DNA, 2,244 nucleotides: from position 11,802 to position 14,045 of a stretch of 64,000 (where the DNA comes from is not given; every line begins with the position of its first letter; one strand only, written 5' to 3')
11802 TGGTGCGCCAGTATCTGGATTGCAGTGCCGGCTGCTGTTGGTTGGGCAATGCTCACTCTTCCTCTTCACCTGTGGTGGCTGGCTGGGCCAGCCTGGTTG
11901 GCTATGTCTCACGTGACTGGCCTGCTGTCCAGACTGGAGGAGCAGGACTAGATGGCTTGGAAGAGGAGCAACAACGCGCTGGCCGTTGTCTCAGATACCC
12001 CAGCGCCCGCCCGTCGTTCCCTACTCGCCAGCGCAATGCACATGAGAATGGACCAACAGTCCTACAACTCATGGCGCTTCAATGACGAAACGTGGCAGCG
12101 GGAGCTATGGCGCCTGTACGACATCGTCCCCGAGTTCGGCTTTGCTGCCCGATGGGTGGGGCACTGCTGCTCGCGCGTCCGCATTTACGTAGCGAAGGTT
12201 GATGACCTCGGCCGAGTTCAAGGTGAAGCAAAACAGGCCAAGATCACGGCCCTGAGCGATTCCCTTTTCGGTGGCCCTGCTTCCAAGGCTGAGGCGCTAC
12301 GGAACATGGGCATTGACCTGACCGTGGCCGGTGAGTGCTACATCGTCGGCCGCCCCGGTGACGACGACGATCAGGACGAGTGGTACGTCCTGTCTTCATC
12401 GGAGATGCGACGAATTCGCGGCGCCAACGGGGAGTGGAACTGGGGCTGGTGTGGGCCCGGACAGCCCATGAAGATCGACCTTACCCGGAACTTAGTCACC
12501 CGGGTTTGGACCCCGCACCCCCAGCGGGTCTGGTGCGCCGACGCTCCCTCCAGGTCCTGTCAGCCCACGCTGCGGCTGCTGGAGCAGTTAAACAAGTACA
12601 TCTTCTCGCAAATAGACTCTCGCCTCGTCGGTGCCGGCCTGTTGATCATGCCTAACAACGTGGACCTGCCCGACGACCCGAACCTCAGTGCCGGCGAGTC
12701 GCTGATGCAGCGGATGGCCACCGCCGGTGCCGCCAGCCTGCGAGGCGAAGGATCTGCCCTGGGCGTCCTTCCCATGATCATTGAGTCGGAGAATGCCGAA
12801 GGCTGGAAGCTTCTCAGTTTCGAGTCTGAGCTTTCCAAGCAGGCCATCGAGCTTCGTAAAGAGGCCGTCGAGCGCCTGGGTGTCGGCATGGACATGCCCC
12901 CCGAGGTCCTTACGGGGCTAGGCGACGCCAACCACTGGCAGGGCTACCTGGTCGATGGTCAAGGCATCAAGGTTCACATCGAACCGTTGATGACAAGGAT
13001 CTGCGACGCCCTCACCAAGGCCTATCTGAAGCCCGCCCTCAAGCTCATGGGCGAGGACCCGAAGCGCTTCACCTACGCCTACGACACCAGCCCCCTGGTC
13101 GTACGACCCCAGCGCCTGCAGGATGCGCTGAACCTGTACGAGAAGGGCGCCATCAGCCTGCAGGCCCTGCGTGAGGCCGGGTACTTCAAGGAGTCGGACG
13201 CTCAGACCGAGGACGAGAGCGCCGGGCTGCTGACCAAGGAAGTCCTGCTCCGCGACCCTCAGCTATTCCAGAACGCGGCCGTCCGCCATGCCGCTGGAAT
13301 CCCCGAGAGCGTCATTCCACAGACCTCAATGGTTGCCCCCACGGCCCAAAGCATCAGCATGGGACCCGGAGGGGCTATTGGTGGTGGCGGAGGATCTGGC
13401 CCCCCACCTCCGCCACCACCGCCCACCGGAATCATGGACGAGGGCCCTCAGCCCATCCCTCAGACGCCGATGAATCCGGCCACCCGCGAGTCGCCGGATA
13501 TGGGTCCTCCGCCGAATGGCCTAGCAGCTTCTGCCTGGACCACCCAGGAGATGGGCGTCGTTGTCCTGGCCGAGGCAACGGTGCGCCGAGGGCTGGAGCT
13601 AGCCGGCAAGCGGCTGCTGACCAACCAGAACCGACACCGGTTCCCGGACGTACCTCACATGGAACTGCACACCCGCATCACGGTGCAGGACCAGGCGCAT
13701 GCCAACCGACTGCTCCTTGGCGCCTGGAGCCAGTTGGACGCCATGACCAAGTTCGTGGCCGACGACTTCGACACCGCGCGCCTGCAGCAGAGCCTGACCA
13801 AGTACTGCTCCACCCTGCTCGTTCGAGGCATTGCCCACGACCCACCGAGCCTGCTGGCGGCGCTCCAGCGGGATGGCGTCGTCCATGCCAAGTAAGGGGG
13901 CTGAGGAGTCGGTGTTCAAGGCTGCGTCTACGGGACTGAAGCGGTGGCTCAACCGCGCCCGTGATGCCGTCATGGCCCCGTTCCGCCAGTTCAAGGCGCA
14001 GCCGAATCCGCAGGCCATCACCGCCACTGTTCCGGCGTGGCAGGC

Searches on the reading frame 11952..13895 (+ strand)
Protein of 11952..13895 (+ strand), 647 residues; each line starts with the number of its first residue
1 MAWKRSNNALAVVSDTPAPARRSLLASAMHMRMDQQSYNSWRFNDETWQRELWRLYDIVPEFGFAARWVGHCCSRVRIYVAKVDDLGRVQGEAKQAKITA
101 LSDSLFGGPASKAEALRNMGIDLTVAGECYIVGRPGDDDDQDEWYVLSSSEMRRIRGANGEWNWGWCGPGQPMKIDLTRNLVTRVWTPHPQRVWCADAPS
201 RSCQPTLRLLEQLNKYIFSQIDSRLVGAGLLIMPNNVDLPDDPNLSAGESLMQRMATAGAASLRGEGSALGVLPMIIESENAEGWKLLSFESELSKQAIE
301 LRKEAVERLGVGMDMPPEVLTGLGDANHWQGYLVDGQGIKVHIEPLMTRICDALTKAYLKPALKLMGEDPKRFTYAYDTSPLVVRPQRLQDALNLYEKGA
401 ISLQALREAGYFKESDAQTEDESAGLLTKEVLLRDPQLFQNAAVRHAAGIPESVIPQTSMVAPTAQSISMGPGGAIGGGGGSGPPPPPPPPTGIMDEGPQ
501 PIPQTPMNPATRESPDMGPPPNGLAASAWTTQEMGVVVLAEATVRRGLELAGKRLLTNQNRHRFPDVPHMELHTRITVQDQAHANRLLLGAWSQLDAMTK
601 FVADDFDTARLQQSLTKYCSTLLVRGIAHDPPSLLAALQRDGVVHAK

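Call 12: search_protein_families(library=pfam, proteins=[window:11952-13895:+], max_evalue=0.01)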
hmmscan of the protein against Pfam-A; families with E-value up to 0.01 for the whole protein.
window:11952-13895:+ (647 aa): 1 family
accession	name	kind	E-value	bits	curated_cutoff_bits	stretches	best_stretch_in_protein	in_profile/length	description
PF04860.17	Phage_portal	-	0.0014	18.3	39.1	1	111-365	50-278/321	Phage portal protein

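Call 13: search_dna_similar(query=window:11952-13895:+, collection=phages, mode=protein, max_rows=25)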
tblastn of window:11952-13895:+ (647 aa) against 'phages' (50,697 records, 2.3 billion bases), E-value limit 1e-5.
Records with a match: 877; places in all: 877; records where one place covers at least 80% of the query: 78.
Best place of each record, by identity: <60% 877.
By first word of the organism name: Mycobacterium 496; Gordonia 198; Microbacterium 131; Arthrobacter 18; Streptomyces 17; Rhodococcus 3; Actinoplanes 2; Curtobacterium 2; Tsukamurella 2; Mycolicibacterium 2; and 6 more.
By host as written in the record: Mycobacterium smegmatis mc2 155 348; Gordonia terrae 3612 155; Mycobacterium smegmatis mc#155 83; Microbacterium foliorum NRRL B-24224 58; Microbacterium foliorum NRRL B-24224 SEA 29; Microbacterium paraoxydans NWU1 27; Gordonia terrae CAG3 16; - 12; and 54 more.
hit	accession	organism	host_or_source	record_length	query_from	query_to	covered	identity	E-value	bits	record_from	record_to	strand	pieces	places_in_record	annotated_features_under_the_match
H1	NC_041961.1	Arthrobacter phage Tank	Arthrobacter sp. ATCC 21022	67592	18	629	95%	31.9%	1e-69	252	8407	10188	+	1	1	17: portal protein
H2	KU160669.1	Arthrobacter phage Tank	Arthrobacter sp. ATCC 21022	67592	18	629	95%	31.9%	1e-69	252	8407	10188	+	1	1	17: portal protein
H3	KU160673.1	Arthrobacter phage Wilde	Arthrobacter sp. ATCC 21022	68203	18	629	95%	31.9%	1e-69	252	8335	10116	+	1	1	17: portal protein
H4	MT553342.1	Microbacterium phage Kelcole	Microbacterium foliorum NRRL B-24224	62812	22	639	96%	31.0%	7e-58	217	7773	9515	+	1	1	20: portal protein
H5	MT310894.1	Microbacterium phage Tempo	Microbacterium foliorum NRRL B-24224 SEA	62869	22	639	96%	31.0%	7e-58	217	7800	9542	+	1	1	21: portal protein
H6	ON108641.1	Microbacterium phage RobinRose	Microbacterium foliorum NRRL B-24224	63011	22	639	96%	31.0%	7e-58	217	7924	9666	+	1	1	23: portal protein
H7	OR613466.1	Microbacterium phage CandC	Microbacterium foliorum NRRL B-24224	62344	22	639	96%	31.0%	1e-57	217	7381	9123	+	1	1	20: portal protein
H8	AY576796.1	Actinoplanes phage phiAsp2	-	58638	20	638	96%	30.8%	9e-76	270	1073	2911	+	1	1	pas4: Pas4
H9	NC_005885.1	Actinoplanes phage phiAsp2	Actinoplanes sp. SN223/29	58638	20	638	96%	30.8%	9e-76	270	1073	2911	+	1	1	portal protein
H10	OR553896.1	Microbacterium phage Fregley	Microbacterium foliorum NRRL B-24224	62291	22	639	96%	30.8%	9e-57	214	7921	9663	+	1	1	22: portal protein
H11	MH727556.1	Microbacterium phage OneinaGillian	Microbacterium foliorum NRRL B-24224 SEA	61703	22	639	96%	30.8%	1e-56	213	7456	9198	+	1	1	21: portal protein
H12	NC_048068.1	Microbacterium phage OneinaGillian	Microbacterium foliorum NRRL B-24224 SEA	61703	22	639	96%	30.8%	1e-56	213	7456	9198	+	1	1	21: portal protein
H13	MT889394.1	Arthrobacter phage Odyssey395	Arthrobacter globiformis NRRL B-2979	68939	16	630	95%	30.7%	2e-68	248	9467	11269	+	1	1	24: portal protein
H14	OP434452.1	Arthrobacter phage Pureglobe5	Arthrobacter globiformis B-2979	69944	16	630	95%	30.7%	2e-68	248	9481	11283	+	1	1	24: portal protein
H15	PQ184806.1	Arthrobacter phage MellowYellow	Arthrobacter globiformis B-2979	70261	16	630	95%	30.7%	2e-68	248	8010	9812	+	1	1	19: portal protein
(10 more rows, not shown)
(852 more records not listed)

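Call 15: find_encoding_contigs(protein=window:11952-13895:+, flank=10000, max_places=6)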
Protein window:11952-13895:+ (647 aa): 4 contigs read that carry it; 4 places shown.
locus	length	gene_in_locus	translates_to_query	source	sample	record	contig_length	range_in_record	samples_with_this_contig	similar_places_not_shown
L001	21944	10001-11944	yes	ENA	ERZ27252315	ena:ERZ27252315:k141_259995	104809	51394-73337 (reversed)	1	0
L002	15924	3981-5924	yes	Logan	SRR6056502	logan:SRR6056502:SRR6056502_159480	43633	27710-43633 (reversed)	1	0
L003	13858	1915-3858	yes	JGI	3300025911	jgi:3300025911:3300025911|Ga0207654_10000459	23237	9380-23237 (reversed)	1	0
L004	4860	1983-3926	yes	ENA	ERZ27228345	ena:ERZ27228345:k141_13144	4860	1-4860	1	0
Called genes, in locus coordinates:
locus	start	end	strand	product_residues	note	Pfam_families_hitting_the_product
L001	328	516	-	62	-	-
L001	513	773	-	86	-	-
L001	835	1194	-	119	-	-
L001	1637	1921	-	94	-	-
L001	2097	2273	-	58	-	-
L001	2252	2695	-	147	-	PF01844:HNH, PF14279:HNH_5, PF13395:HNH_4 (weak)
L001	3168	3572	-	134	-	PF19698:DUF6197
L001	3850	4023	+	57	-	-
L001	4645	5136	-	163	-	-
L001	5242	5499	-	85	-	-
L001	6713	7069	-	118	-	-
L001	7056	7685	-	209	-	-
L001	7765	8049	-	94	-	-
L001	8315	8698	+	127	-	-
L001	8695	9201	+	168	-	PF10686:YAcAr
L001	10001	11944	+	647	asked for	-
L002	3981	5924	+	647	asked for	-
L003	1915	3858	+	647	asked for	-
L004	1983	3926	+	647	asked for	-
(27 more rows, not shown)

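Call 16: find_related_loci(query=window:11952-13895:+, collection=viral_contigs, flank=10000)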
Query window:11952-13895:+ (647 aa) in viral_contigs; peptide patterns used: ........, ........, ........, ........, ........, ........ (x = any residue, [..] = any of these).
30 stretches matched a pattern; 29 encode a relative of the query (tblastn E <= 1e-3); 28 distinct loci.
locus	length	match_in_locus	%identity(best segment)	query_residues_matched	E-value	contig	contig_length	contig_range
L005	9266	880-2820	100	1-647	0e+0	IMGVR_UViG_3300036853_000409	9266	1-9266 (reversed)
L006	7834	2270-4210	98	1-647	0e+0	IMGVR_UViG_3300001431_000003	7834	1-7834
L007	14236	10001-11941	98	1-647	0e+0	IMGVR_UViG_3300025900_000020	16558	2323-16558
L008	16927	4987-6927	98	1-647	0e+0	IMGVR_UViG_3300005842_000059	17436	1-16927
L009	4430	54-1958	71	11-646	0e+0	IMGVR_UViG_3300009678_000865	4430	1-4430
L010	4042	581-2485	71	11-646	0e+0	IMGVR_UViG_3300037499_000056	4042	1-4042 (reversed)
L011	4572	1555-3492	68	1-646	0e+0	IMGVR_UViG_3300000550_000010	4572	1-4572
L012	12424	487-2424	68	1-646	0e+0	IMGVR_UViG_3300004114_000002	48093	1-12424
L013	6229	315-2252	68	1-646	0e+0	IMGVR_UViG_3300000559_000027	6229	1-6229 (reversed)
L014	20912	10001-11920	67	1-647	0e+0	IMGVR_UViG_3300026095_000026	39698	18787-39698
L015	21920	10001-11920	67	1-647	0e+0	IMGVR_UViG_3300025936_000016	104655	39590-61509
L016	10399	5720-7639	67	1-647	0e+0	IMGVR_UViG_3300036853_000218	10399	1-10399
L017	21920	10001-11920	65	1-646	0e+0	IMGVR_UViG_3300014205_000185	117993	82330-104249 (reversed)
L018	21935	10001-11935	65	7-646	0e+0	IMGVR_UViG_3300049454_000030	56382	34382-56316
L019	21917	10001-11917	66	17-646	0e+0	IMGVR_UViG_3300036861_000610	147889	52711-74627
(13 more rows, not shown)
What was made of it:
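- On Phage tRNA gene array: Relatives are found in IMG/VR (call 16).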

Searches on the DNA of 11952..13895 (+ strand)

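Call 44: search_rna_families(source=L007, start=4800, end=5700, threshold=evalue, max_evalue=0.01, show_alignments=6)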
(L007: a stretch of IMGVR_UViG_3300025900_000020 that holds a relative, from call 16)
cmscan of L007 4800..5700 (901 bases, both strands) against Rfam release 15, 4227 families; matches with E-value up to 0.01: 7.
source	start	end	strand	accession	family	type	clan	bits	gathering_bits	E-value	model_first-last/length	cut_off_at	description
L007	5344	5416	-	RF00005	tRNA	Gene; tRNA;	CL00001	63.5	29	2.7e-13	1-71/71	no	tRNA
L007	4992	5065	-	RF00005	tRNA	Gene; tRNA;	CL00001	59.2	29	4.1e-12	1-71/71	no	tRNA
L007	4840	4911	-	RF00005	tRNA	Gene; tRNA;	CL00001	58.5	29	6.4e-12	1-71/71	no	tRNA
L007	5579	5650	-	RF00005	tRNA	Gene; tRNA;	CL00001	41.8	29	2.5e-07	1-71/71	no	tRNA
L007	4919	4986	-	RF00005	tRNA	Gene; tRNA;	CL00001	34.8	29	2.1e-05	1-71/71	no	tRNA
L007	4959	5022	-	RF02553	YrlA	Gene; sRNA;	-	34.2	69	1.7e-05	25-83/114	no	Y RNA-like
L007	5115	5191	-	RF00023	tmRNA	Gene;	CL00001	30.2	47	3.1e-10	1-374/374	no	transfer-messenger RNA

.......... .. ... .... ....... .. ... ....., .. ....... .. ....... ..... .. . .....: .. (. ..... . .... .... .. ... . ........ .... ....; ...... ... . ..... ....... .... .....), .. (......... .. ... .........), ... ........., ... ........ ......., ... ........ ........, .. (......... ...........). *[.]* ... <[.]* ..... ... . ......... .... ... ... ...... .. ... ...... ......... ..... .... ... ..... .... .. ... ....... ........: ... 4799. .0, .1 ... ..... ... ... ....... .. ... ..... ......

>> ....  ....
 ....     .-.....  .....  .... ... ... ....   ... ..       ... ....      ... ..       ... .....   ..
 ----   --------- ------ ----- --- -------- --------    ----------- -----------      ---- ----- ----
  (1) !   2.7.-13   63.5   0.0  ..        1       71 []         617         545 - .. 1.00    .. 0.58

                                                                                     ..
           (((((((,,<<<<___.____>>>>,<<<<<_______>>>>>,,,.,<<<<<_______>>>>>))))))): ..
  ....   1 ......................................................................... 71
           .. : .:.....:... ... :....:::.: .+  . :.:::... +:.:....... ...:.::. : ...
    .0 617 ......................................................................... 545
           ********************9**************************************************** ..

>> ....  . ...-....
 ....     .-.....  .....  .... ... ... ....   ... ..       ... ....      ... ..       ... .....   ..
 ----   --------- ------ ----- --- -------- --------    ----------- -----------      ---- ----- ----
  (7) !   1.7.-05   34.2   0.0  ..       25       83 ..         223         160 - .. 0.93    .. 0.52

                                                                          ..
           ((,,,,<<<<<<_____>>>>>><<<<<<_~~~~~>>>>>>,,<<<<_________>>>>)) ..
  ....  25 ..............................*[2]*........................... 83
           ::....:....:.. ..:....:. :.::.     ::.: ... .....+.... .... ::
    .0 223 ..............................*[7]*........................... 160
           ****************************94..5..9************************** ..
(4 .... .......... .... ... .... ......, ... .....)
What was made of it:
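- On tmRNA: Only a 30-bit sub-threshold hit to a G3:U70 element in relative L007 (call 44).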
